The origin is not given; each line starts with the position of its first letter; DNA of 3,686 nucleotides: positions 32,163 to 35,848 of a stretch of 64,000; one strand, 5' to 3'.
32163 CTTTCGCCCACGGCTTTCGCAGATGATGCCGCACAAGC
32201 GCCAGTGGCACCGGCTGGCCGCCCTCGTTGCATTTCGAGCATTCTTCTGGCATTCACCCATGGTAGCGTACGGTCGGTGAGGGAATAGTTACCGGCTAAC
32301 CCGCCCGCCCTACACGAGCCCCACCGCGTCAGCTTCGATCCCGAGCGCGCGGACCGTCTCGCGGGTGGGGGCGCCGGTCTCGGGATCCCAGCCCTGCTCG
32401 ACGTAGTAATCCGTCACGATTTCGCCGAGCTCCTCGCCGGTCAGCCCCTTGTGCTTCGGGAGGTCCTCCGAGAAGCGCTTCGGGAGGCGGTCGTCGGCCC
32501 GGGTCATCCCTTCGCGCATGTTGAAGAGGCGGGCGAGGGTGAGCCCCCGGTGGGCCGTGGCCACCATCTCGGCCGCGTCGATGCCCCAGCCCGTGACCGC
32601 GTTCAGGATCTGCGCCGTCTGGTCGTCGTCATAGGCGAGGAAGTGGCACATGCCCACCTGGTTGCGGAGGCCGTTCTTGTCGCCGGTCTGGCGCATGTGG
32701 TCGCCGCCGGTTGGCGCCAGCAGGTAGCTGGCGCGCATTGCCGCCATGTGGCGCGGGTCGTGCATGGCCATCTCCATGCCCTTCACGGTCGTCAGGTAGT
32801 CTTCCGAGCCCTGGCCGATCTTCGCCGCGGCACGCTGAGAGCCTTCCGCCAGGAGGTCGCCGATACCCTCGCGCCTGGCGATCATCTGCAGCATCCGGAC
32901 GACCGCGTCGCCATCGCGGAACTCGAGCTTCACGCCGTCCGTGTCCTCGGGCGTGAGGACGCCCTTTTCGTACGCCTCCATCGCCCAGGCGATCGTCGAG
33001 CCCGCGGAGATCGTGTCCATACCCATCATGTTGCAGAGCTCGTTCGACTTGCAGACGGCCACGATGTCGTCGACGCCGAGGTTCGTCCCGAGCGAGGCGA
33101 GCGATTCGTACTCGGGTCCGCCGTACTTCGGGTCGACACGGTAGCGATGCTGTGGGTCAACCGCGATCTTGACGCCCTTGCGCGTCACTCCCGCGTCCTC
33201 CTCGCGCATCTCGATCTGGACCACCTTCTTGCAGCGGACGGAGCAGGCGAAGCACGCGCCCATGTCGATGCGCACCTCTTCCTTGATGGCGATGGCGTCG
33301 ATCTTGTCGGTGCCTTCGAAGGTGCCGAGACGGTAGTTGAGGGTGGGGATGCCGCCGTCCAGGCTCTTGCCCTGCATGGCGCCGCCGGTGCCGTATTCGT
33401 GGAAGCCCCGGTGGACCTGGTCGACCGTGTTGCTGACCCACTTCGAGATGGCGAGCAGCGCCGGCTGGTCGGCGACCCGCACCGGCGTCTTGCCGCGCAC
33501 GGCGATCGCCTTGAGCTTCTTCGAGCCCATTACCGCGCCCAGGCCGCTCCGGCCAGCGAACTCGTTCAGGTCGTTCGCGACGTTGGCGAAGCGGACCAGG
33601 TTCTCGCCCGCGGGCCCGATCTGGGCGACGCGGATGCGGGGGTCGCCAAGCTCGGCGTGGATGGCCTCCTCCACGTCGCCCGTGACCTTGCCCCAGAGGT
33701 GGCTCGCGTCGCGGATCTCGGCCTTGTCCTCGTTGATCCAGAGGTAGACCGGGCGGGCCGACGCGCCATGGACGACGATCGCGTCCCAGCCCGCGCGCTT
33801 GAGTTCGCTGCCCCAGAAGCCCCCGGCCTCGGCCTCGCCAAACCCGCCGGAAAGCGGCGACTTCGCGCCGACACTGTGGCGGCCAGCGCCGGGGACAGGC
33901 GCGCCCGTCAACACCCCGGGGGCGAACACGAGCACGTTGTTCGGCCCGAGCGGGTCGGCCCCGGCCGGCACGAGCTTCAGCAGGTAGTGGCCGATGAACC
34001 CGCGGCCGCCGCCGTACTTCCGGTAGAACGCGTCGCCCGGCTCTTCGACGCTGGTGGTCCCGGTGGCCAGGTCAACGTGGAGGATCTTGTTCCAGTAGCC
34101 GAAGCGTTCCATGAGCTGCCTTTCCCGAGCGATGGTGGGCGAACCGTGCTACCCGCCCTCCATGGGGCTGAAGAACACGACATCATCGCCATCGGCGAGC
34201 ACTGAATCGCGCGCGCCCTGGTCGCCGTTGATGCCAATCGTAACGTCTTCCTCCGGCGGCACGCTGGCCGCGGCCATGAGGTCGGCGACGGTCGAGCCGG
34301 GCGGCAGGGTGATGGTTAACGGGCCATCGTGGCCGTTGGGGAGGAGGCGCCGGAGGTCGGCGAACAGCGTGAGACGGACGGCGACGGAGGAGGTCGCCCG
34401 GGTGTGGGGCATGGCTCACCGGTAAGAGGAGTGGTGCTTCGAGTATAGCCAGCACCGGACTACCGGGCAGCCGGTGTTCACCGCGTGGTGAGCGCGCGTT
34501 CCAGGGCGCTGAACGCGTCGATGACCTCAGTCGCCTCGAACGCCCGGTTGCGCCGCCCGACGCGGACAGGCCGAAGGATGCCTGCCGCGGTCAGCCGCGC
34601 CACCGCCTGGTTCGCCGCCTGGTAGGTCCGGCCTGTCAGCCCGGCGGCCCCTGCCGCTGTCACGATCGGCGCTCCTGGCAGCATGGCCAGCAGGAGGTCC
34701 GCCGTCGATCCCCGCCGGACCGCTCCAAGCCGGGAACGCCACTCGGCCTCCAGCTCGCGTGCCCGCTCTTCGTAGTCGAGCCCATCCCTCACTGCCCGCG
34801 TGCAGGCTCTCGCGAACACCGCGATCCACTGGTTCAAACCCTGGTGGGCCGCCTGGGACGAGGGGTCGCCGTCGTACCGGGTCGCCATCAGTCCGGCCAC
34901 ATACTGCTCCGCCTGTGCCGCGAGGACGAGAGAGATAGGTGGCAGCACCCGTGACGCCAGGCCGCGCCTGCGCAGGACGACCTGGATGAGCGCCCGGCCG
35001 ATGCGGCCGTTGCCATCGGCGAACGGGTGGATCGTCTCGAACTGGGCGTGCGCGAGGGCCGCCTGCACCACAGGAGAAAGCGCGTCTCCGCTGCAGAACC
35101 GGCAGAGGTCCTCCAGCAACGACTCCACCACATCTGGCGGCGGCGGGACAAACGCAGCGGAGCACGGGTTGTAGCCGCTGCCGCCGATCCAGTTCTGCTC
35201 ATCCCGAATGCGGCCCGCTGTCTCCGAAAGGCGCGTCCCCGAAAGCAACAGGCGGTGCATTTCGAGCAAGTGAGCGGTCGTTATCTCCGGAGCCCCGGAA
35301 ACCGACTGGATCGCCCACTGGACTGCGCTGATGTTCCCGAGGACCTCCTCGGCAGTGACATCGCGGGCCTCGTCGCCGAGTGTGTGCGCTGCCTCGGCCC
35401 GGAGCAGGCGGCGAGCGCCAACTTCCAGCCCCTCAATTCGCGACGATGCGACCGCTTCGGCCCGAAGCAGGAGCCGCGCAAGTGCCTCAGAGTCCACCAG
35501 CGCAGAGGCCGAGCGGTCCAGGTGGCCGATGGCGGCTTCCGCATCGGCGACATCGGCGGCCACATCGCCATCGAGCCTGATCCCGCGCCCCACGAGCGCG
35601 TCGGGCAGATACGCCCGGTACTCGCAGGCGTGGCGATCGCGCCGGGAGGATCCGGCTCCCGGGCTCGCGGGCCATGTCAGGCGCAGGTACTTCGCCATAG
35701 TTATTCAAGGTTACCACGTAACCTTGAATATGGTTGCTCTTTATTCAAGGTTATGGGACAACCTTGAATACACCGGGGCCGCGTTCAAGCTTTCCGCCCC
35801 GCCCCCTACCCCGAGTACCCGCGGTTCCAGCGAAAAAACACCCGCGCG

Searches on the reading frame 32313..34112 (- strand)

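Call 49: search_protein_families(library=pfam, proteins=[window:32313-34112:-], max_evalue=0.00001)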
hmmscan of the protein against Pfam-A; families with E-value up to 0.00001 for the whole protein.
window:32313-34112:- (600 aa): 2 families
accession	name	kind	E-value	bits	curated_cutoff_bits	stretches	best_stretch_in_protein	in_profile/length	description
PF01314.23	AFOR_C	-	2.6e-107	359.7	27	2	231-475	14-236/385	Aldehyde ferredoxin oxidoreductase, domains 2 & 3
PF02730.20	AFOR_N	-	1.3e-76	257.3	29.8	1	8-207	1-198/199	Aldehyde ferredoxin oxidoreductase, N-terminal domain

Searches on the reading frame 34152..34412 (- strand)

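Call 49: search_protein_families(library=pfam, proteins=[window:34152-34412:-], max_evalue=0.00001)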
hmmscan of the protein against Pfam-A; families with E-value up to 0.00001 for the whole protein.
window:34152-34412:- (87 aa): 1 family
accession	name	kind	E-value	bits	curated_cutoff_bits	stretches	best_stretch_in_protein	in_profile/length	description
PF02597.26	ThiS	-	7.6e-08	33.2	22.5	1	15-87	2-76/76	ThiS family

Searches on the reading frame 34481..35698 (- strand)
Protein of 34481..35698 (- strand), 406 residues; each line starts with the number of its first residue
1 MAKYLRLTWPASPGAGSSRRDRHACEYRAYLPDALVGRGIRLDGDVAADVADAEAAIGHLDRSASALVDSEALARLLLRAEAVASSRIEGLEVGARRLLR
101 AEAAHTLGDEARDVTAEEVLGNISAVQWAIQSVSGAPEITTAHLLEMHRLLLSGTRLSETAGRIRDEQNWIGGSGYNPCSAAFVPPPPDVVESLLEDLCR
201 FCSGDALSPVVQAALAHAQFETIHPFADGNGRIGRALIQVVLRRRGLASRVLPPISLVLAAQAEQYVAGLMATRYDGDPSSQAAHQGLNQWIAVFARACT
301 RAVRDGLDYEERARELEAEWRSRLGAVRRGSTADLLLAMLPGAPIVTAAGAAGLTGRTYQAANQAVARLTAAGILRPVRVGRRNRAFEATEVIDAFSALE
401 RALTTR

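Call 49: search_protein_families(library=pfam, proteins=[window:34481-35698:-], max_evalue=0.00001)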
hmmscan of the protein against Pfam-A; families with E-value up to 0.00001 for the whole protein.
window:34481-35698:- (406 aa): 2 families
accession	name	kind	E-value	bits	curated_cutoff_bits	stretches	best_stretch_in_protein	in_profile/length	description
PF02661.23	Fic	-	3.3e-20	73.2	24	1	139-242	2-93/93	Fic/DOC family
PF13784.11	Fic_N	-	6.4e-14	52.2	26.7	1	50-131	4-82/82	Fic/DOC family N-terminal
